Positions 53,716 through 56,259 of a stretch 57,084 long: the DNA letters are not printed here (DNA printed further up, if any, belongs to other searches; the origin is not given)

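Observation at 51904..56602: Unexplained module: two paralogous leader-bearing membrane proteins plus a 747-aa P-loop ATPase on a phage-plasmid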

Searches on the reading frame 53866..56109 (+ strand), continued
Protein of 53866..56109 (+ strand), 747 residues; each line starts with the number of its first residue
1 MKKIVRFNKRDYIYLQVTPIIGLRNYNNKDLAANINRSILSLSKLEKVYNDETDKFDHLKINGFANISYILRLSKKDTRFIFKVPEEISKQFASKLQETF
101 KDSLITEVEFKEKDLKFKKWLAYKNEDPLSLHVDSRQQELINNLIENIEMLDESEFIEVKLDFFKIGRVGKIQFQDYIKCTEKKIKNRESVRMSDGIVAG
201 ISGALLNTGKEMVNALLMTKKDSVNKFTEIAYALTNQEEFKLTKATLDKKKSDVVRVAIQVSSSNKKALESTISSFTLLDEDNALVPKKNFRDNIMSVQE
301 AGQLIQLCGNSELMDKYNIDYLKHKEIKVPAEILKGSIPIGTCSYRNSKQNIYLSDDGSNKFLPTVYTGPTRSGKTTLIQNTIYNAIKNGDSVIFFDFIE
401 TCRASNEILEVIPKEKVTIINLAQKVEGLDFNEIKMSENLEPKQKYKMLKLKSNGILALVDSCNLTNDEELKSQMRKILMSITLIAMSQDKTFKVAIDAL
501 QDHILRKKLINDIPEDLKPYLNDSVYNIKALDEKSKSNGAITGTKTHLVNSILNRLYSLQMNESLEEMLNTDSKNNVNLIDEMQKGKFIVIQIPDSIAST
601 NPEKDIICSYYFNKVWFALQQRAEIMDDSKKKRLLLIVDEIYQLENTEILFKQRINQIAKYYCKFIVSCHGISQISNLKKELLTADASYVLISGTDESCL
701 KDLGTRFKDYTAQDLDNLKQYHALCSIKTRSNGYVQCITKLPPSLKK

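Call 36: search_dna_similar(query=window:53866-56109:+, collection=plasmids, mode=protein, max_rows=40, max_evalue=0.001)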
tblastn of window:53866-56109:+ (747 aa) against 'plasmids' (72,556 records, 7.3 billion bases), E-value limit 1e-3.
Records with a match: 36; places in all: 37; records where one place covers at least 80% of the query: 33.
Best place of each record, by identity: 95-99% 2; <60% 34.
By first word of the organism name: Clostridium 32; Bacillus 2; Laceyella 1; Haladaptatus 1.
By predicted mobility (MOB-suite, as given by PLSDB): non-mobilizable 35; mobilizable 1.
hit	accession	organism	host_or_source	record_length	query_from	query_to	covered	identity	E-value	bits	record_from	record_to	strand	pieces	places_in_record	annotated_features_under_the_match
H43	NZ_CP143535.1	Clostridium perfringens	Homo sapiens,fecal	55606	1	747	100%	98.5%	0e+0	1490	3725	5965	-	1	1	hypothetical protein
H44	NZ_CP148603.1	Clostridium perfringens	Homo sapiens,single cell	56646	1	747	100%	98.5%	0e+0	1490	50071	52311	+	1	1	hypothetical protein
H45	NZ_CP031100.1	Clostridium botulinum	-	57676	1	746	100%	31.7%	2e-92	323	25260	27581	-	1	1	hypothetical protein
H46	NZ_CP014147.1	Clostridium botulinum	Microbial isolate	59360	1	746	100%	31.7%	2e-92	323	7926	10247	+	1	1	hypothetical protein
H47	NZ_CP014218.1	Clostridium botulinum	Microbial isolate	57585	1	746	100%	31.3%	3e-94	329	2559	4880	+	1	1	hypothetical protein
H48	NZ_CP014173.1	Clostridium botulinum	Microbial isolate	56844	1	746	100%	30.8%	5e-94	328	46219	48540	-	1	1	hypothetical protein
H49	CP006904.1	Clostridium botulinum 202F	Isolate microbial culture,marine ...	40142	12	742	98%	30.5%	2e-90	318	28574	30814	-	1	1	hypothetical protein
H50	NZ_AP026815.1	Clostridium tetani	soil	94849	1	745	100%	28.7%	3e-83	296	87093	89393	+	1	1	type IV secretion system DNA-binding domain-containing protein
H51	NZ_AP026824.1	Clostridium tetani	Homo sapiens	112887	1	745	100%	28.7%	4e-83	296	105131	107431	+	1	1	type IV secretion system DNA-binding domain-containing protein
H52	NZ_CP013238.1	Clostridium butyricum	Microbial isolate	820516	12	747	99%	28.8%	2e-75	274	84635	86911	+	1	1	hypothetical protein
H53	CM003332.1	Clostridium botulinum C/D str. BKT12695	Chicken,caecum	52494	9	742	98%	28.0%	2e-80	288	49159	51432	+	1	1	putative conjugal transfer protein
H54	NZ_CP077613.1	Clostridium estertheticum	single colony,bovine feces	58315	1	747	100%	27.4%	4e-67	249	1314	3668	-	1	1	hypothetical protein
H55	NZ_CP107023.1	Clostridium beijerinckii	cell culture,cell pellet of fermenting ...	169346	141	742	81%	25.5%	2e-44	181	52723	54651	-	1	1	hypothetical protein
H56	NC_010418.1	Clostridium botulinum A3 str. Loch Maree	-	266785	129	730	81%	24.8%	2e-19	101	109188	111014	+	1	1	ATP-binding protein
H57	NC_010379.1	Clostridium botulinum B1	-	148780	129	730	81%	24.7%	4e-18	97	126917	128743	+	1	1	hypothetical protein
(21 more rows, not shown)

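Call 37: fold_search(model_id=the predicted structure, library=pdb)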
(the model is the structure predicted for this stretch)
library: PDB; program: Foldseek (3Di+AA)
matches with E <= 10: 802; with E <= 0.001: 89
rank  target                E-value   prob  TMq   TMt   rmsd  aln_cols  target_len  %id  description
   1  8rtd_O                2.8e-11  1.00  0.34  0.32  17.9       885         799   11  Stalk-Arches-IMC structure from the fully-assembled R388 type IV secretion system determined by cryo-EM. (released 2024-06-19)
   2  8rtd_T                6.4e-11  1.00  0.34  0.32  18.1       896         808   11  Stalk-Arches-IMC structure from the fully-assembled R388 type IV secretion system determined by cryo-EM. (released 2024-06-19)
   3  8rtd_g                7.4e-11  1.00  0.29  0.29  18.0       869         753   11  Stalk-Arches-IMC structure from the fully-assembled R388 type IV secretion system determined by cryo-EM. (released 2024-06-19)
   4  1e9s_F                3.6e-10  1.00  0.37  0.60   6.4       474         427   15  Bacterial conjugative coupling protein TrwBdeltaN70. Unbound monoclinic form. (released 2001-02-06)
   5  1e9s_M                5.0e-10  1.00  0.35  0.57   7.1       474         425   16  Bacterial conjugative coupling protein TrwBdeltaN70. Unbound monoclinic form. (released 2001-02-06)
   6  1e9s_K                6.8e-10  1.00  0.35  0.58   7.2       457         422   16  Bacterial conjugative coupling protein TrwBdeltaN70. Unbound monoclinic form. (released 2001-02-06)
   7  1e9s_I                8.2e-10  1.00  0.36  0.59   6.9       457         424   16  Bacterial conjugative coupling protein TrwBdeltaN70. Unbound monoclinic form. (released 2001-02-06)
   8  1e9s_B                9.1e-10  1.00  0.37  0.61   6.4       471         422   15  Bacterial conjugative coupling protein TrwBdeltaN70. Unbound monoclinic form. (released 2001-02-06)
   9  1e9s_A                9.1e-10  1.00  0.34  0.56   7.0       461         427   16  Bacterial conjugative coupling protein TrwBdeltaN70. Unbound monoclinic form. (released 2001-02-06)
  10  1e9s_H                1.0e-09  1.00  0.36  0.59   6.5       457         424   16  Bacterial conjugative coupling protein TrwBdeltaN70. Unbound monoclinic form. (released 2001-02-06)
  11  1e9s_J                1.6e-09  1.00  0.35  0.56   7.5       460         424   16  Bacterial conjugative coupling protein TrwBdeltaN70. Unbound monoclinic form. (released 2001-02-06)
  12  1gl6_E                2.4e-09  1.00  0.37  0.62   6.3       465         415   15  Plasmid coupling protein TrwB in complex with the non-hydrolysable GTP analogue GDPNP (released 2002-05-16)
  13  1e9s_G                3.1e-09  1.00  0.36  0.58   7.1       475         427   16  Bacterial conjugative coupling protein TrwBdeltaN70. Unbound monoclinic form. (released 2001-02-06)
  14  1e9r_G                3.3e-09  1.00  0.36  0.59   7.1       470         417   16  Bacterial conjugative coupling protein TrwBdeltaN70. Trigonal form in complex with sulphate. (released 2001-02-06)
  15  7o41_A                3.6e-09  1.00  0.27  0.27  18.5       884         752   10  Hexameric composite model of the Inner Membrane Complex (IMC) with the Arches from the fully-assembled R388 type IV se (released 2022-06-22)
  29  7o41_B                1.1e-08  1.00  0.26  0.28  18.9       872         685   10  Hexameric composite model of the Inner Membrane Complex (IMC) with the Arches from the fully-assembled R388 type IV se (released 2022-06-22)
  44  4ag5_A                1.4e-07  1.00  0.34  0.62   8.1       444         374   13  Structure of VirB4 of Thermoanaerobacter pseudethanolicus (released 2012-07-04)
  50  4ag5_B                2.9e-07  1.00  0.32  0.59   8.1       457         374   14  Structure of VirB4 of Thermoanaerobacter pseudethanolicus (released 2012-07-04)
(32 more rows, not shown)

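Call 38: get_annotated_region(hit=H3, flank=5000)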
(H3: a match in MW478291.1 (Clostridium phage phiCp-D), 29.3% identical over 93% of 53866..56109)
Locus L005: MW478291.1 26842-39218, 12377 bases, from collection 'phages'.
description: Clostridium phage phiCp-D, complete genome.
organism: Clostridium phage phiCp-D (NCBI taxid 2814704)
taxonomy: Viruses; Duplodnaviria; Heunggongvirae; Uroviricota; Caudoviricetes
host: Clostridium perfringens; source: chicken feces; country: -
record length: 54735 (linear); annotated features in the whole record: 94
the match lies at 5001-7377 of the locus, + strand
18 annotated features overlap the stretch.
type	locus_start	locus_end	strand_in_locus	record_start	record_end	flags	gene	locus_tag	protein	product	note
CDS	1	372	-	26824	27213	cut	-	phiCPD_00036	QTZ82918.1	hypothetical protein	-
CDS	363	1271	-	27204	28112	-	-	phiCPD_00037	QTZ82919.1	ParM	-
CDS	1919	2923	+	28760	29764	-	-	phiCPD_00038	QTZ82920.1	DNA replication protein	-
CDS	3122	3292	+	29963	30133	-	-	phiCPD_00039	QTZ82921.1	hypothetical protein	-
CDS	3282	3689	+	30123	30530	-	-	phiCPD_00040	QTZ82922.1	hypothetical protein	-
CDS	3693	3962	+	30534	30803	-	-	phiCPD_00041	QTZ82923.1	hypothetical protein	-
CDS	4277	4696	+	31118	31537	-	-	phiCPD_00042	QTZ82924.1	hypothetical protein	-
CDS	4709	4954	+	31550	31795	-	-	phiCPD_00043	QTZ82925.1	hypothetical protein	-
CDS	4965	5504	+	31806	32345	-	-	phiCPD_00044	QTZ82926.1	lipid A export ATP-binding/permease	-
CDS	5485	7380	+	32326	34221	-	-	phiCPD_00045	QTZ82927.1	type IV conjugative transfer system coupling protein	Type IV conjugative transfer system coupling protein TraD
CDS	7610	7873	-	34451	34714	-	-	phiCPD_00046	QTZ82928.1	Cro/CI repressor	-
CDS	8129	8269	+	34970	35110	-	-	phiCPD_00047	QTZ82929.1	hypothetical protein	-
CDS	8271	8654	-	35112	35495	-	-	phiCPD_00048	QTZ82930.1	repressor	-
CDS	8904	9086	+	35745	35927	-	-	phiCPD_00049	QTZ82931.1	repressor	-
CDS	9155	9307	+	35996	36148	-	-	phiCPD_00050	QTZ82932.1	hypothetical protein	-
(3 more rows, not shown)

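Call 39: get_annotated_region(hit=H6, flank=5000)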
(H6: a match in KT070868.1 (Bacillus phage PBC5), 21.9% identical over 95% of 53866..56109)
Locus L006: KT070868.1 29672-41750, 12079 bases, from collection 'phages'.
description: Bacillus phage PBC5, complete genome.
organism: Bacillus phage PBC5 (NCBI taxid 1675030)
taxonomy: Viruses; Duplodnaviria; Heunggongvirae; Uroviricota; Caudoviricetes
host: Bacillus cereus; source: -; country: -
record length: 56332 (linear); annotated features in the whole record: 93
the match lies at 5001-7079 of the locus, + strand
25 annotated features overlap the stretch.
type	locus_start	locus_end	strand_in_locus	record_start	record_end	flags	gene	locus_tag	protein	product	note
CDS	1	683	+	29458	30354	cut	-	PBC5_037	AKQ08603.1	putative amidoligase enzyme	-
CDS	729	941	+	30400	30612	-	-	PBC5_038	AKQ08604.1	hypothetical protein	-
CDS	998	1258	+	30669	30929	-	-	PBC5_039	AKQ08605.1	hypothetical protein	-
CDS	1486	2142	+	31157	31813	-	-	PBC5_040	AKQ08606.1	putative gamma-glutamyl cyclotransferase-like protein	-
CDS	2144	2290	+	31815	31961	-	-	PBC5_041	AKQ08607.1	hypothetical protein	-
CDS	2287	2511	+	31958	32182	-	-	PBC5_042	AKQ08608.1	hypothetical protein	-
CDS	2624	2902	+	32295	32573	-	-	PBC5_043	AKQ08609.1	hypothetical protein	-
CDS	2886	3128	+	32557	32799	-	-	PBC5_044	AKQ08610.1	hypothetical protein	-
CDS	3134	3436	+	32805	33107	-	-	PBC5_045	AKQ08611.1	hypothetical protein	-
CDS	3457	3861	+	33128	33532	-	-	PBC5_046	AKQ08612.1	hypothetical protein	-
CDS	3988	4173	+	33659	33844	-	-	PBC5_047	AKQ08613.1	hypothetical protein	-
CDS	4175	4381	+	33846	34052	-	-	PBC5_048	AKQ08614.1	hypothetical protein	-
CDS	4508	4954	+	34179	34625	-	-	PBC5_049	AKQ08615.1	hypothetical protein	-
CDS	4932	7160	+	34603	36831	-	-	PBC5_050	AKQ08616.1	lipid A export ATP-binding/permease protein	-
CDS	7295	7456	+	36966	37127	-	-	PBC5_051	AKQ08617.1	hypothetical protein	-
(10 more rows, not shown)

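Call 40: get_annotated_region(hit=H14, flank=5000)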
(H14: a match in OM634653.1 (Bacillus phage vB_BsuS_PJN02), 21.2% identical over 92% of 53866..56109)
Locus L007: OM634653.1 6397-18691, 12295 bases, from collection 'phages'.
description: Bacillus phage vB_BsuS_PJN02, complete genome.
organism: Bacillus phage vB_BsuS_PJN02 (NCBI taxid 2920374)
taxonomy: Viruses; Duplodnaviria; Heunggongvirae; Uroviricota; Caudoviricetes; Zhangjivirus; Zhangjivirus PJN02
host: Bacillus subtilis; source: waste water; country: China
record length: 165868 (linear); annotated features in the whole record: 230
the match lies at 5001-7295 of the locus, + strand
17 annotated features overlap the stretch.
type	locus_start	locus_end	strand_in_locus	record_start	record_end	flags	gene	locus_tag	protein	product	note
CDS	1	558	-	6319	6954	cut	-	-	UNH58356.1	endonuclease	-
CDS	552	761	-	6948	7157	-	-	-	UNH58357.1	mobile intron protein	-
CDS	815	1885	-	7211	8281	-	-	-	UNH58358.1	RecD-like DNA helicase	-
CDS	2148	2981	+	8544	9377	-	-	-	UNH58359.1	ParM-like protein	-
CDS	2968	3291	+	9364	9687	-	-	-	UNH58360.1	putative ParG-like protein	-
CDS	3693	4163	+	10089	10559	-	-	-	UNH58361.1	hypothetical protein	-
CDS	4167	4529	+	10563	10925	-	-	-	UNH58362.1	endopeptidase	-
CDS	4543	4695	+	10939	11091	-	-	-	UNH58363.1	hypothetical protein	-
CDS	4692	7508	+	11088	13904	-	-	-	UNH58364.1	ATP binding domain TrwB-like protein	-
CDS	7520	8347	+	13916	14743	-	-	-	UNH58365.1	hypothetical protein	-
CDS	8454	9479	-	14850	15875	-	-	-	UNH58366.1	Xer family site-specific tyrosine recombinase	-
CDS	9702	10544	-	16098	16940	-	-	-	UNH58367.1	replication initiator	-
CDS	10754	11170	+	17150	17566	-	-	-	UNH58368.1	HTH domain containing transcriptional regulator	-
CDS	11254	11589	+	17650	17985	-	-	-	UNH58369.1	hypothetical protein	-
CDS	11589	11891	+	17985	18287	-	-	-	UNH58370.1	hypothetical protein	-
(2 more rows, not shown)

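Call 41: search_protein_families(library=pfam, alignment_id=A2, max_evalue=0.01)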
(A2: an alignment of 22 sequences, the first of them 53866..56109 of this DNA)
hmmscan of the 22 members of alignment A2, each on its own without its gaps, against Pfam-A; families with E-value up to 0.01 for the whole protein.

A. member 1, window:53866-56109:+ (747 aa): 3 families
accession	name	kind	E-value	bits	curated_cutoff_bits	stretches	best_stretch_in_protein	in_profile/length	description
PF01637.24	ATPase_2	-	6.6e-08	33.1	33.2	1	361-434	19-90/225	ATPase domain predominantly from Archaea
PF13173.12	AAA_14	-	5e-06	27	27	1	365-490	5-126/129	AAA domain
PF03266.21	NTPase_1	-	0.0019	18.5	23.9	0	623-673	86-136/168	NTPase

B. families by the number of members that match (of 22 scanned): 12 families
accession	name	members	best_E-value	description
PF13173.12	AAA_14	8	3.6e-06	AAA domain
PF10412.15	TrwB_AAD_bind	6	2.3e-06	Type IV secretion-system coupling protein DNA-binding domain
PF01637.24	ATPase_2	4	1.6e-08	ATPase domain predominantly from Archaea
PF13401.12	AAA_22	3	0.00057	AAA domain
PF20720.3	nSTAND3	2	0.0038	Novel STAND NTPase 3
PF25199.1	nSTAND_NTPase5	2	0.0072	Novel STAND NTPase 5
PF16575.11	CLP1_P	1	0.00094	mRNA cleavage and polyadenylation factor CLP1 P-loop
PF03266.21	NTPase_1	1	0.0019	NTPase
PF19241.4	DUF5891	1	0.0019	Family of unknown function (DUF5891)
PF18815.6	AFP_2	1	0.0045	Bacterial antifreeze protein repeat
PF03029.23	ATP_bind_1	1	0.0045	Conserved hypothetical ATP binding protein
PF00448.28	SRP54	1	0.0094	SRP54-type protein, GTPase domain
